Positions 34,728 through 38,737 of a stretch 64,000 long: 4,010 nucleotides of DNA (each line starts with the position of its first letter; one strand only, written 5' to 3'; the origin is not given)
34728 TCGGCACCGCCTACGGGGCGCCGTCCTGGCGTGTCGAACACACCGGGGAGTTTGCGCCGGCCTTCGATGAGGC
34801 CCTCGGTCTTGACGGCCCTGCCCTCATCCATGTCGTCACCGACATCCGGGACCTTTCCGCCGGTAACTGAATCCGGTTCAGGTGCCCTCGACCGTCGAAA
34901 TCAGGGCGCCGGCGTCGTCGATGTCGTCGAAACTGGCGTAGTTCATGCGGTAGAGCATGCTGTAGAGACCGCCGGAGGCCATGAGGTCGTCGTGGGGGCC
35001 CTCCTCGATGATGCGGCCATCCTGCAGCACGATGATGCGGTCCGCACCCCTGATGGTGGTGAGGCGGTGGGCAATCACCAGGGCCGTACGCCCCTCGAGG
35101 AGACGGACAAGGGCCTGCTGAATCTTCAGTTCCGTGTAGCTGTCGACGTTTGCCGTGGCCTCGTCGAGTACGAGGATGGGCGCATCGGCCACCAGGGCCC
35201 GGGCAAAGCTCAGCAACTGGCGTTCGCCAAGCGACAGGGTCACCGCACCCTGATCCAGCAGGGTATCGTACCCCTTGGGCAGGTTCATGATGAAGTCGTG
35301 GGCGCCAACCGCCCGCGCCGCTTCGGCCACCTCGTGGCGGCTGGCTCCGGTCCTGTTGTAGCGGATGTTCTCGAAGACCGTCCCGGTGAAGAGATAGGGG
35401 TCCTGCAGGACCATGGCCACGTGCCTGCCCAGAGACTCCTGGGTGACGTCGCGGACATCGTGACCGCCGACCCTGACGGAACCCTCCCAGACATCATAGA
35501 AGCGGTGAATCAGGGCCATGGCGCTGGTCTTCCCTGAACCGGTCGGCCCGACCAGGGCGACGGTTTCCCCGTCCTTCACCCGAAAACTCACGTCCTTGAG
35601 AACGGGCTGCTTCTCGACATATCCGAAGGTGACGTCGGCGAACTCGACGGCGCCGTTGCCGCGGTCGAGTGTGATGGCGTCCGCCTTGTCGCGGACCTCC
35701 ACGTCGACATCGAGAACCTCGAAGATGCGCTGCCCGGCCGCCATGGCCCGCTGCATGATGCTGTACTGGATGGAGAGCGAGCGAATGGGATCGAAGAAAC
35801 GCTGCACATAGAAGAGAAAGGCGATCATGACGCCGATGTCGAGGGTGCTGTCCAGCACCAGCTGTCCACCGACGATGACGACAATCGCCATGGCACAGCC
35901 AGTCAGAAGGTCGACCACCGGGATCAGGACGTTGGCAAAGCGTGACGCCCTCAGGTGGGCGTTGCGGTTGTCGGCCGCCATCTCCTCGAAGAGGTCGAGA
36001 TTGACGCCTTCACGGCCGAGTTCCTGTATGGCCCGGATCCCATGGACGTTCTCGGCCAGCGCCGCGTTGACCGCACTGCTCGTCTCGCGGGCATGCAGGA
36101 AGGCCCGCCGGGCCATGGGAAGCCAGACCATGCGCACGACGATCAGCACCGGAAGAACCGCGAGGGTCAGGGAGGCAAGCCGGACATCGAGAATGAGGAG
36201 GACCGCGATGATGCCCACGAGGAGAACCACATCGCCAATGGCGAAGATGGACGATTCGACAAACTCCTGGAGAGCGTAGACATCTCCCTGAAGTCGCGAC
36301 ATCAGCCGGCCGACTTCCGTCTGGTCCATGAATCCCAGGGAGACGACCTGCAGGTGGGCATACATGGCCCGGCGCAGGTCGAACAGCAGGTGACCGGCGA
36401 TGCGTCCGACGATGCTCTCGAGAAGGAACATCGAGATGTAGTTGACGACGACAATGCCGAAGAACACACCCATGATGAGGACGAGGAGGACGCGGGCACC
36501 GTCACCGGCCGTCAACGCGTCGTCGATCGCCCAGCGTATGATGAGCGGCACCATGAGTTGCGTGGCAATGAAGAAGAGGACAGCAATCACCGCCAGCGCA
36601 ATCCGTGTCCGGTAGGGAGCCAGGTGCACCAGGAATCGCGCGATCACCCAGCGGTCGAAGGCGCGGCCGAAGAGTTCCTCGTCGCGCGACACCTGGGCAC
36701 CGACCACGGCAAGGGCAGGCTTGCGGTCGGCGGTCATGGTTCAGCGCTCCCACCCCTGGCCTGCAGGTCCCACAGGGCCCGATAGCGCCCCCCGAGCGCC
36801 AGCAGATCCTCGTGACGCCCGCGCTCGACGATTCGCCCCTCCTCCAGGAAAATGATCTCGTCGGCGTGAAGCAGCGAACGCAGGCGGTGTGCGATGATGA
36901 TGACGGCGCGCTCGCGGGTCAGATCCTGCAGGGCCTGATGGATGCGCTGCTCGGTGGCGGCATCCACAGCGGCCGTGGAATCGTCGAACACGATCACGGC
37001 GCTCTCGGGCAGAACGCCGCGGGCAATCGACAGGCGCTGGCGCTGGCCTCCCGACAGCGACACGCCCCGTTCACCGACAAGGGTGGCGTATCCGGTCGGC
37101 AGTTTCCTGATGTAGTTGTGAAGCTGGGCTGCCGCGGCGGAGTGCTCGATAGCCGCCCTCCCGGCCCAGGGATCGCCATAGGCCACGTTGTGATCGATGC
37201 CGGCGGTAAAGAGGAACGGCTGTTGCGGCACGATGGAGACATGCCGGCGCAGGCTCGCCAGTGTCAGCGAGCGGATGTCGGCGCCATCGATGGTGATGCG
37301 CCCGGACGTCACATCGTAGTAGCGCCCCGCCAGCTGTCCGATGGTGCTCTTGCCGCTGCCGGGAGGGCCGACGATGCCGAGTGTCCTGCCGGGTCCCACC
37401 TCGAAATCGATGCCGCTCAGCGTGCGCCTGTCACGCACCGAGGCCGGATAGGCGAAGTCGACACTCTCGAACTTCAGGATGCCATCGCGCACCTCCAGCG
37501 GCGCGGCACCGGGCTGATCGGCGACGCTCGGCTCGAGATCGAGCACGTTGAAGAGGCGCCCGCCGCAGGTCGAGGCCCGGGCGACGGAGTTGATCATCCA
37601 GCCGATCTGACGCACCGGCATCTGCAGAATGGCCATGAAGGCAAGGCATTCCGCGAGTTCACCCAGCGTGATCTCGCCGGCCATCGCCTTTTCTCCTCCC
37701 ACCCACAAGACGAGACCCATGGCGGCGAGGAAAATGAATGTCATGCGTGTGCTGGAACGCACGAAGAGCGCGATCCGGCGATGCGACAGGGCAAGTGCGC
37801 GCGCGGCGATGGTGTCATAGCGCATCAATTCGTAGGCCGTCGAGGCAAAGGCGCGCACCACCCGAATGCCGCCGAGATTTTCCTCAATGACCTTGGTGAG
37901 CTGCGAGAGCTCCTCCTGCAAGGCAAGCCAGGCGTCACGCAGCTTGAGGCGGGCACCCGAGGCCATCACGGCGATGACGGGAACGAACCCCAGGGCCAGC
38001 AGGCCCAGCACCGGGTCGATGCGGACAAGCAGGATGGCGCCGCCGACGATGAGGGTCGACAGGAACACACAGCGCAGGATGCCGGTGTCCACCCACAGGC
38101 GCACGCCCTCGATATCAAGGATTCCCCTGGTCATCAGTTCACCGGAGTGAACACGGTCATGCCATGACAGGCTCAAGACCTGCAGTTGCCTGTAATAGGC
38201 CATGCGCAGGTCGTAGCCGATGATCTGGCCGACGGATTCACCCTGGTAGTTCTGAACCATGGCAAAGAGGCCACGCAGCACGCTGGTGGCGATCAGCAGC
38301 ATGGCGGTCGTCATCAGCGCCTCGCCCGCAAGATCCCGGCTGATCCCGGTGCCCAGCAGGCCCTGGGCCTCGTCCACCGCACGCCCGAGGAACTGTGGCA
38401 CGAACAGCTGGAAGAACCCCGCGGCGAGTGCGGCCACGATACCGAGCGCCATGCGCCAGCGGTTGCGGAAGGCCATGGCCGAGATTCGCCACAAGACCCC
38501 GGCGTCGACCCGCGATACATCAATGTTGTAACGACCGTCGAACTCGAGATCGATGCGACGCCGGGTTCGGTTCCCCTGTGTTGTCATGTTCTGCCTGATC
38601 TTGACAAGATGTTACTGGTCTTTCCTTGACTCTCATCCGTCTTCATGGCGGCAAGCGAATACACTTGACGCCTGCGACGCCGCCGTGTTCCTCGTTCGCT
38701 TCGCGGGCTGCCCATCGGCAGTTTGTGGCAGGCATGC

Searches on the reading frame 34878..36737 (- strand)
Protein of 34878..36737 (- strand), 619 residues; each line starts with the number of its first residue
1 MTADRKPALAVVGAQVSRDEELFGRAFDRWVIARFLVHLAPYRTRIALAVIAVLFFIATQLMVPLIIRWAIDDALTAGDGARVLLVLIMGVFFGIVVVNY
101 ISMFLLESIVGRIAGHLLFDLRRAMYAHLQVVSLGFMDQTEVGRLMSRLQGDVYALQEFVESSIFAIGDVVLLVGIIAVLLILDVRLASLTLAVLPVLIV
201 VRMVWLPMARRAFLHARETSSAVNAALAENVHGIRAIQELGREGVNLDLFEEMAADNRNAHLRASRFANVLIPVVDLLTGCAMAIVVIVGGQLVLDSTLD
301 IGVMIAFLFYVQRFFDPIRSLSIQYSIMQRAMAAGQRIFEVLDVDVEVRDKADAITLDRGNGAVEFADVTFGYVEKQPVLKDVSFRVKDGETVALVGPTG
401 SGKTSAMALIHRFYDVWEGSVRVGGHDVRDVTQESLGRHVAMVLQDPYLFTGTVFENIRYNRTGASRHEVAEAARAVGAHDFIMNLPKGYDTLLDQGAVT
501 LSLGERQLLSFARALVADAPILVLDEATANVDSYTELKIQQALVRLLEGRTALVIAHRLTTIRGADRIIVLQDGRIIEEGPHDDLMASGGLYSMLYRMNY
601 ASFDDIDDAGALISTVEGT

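Call 79: search_protein_families(library=pfam, proteins=[window:34878-36737:-], max_evalue=0.00001)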
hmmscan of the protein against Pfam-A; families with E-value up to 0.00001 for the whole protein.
window:34878-36737:- (619 aa): 3 families
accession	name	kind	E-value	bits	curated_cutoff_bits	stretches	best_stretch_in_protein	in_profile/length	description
PF00664.28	ABC_membrane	-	8.1e-37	127.8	28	1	47-317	2-273/274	ABC transporter transmembrane region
PF00005.33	ABC_tran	-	1.5e-27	97.3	25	1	380-529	1-137/137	ABC transporter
PF02463.25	SMC_N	-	7.6e-06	25.9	40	0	500-570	136-210/220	RecF/RecN/SMC N terminal domain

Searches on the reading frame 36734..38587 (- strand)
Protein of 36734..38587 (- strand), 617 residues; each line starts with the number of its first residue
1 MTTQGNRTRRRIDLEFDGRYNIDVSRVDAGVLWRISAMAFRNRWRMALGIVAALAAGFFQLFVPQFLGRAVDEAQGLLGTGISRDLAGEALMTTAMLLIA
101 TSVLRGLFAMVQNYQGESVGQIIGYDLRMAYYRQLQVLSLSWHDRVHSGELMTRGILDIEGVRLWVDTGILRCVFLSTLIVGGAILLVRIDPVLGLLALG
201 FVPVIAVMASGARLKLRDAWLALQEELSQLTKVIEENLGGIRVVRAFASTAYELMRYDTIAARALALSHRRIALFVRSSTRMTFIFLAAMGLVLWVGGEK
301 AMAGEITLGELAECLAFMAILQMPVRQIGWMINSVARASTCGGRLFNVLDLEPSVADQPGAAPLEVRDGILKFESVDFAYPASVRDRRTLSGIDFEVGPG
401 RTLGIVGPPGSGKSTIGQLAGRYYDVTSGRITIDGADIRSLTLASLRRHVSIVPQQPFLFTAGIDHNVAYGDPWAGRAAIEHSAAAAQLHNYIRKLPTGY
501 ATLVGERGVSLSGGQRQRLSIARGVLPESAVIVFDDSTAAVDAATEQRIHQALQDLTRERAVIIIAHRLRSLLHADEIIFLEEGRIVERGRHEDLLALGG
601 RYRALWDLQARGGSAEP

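Call 79: search_protein_families(library=pfam, proteins=[window:36734-38587:-], max_evalue=0.00001)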
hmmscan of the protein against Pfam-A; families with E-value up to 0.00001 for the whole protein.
window:36734-38587:- (617 aa): 3 families
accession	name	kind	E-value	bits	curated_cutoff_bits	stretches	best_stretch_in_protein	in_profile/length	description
PF00664.28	ABC_membrane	-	3.6e-37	129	28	1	47-325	2-274/274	ABC transporter transmembrane region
PF00005.33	ABC_tran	-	1.2e-24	87.9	25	1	390-539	1-137/137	ABC transporter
PF02463.25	SMC_N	-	5.7e-06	26.4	40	0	430-579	110-209/220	RecF/RecN/SMC N terminal domain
